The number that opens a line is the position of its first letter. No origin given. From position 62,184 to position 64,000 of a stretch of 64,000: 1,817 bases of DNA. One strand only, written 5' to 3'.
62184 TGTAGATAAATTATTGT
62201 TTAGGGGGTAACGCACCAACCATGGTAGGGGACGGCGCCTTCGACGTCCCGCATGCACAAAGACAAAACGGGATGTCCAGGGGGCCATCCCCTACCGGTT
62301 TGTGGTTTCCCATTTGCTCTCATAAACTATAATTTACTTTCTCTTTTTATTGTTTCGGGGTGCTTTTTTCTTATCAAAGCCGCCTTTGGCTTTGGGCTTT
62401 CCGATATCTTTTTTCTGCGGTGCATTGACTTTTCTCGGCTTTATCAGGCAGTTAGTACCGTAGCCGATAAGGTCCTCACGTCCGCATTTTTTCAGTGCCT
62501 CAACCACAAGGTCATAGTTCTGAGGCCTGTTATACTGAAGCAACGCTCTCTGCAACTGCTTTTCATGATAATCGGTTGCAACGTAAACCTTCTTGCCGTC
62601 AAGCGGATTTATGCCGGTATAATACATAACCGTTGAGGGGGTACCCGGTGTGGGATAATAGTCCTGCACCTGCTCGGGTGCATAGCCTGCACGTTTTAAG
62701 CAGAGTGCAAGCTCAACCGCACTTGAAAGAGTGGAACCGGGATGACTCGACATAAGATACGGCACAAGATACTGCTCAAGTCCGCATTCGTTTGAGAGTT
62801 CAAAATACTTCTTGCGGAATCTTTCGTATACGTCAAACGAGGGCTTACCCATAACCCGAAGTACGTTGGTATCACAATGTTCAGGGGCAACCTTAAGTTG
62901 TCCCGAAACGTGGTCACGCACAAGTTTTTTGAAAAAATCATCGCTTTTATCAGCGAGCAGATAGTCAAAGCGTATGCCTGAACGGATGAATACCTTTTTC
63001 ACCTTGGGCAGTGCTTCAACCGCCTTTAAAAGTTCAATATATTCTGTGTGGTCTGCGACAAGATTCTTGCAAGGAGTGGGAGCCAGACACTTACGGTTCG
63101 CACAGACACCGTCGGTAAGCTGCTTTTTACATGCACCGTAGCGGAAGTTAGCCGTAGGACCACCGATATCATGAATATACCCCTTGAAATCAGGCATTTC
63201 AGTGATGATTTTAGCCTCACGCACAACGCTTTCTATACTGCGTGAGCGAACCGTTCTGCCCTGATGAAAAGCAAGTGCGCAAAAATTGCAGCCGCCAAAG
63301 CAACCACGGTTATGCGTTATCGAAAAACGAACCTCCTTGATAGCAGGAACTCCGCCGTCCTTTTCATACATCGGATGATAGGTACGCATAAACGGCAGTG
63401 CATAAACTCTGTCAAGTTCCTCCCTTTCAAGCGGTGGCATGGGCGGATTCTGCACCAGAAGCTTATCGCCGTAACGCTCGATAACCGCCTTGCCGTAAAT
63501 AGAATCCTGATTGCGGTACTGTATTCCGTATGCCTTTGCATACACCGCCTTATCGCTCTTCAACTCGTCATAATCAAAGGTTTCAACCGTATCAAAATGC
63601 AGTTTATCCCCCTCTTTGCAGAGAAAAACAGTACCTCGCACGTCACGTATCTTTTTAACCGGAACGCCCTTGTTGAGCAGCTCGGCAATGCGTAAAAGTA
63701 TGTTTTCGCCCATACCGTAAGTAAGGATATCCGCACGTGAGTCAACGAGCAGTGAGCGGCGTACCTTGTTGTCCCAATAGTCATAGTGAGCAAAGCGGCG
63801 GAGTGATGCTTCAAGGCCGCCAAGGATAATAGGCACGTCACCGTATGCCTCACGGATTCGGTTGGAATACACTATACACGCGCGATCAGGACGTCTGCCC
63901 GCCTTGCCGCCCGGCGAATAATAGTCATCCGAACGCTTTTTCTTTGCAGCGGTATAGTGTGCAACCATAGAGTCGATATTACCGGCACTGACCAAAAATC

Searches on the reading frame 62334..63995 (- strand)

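Call 51: search_protein_families(library=pfam, proteins=[window:62334-63995:-], max_evalue=0.001)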
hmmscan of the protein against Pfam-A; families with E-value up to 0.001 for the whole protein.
window:62334-63995:- (553 aa): 3 families
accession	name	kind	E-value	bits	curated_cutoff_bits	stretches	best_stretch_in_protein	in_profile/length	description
PF08497.15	Radical_SAM_N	-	4.6e-92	308.9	25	1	1-225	74-301/301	Radical SAM N-terminal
PF11842.13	DUF3362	-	8.7e-29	101.1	27.6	1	441-530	1-95/151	Domain of unknown function (DUF3362)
PF04055.27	Radical_SAM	-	7.7e-09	36.4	29.5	1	226-399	1-138/166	Radical SAM superfamily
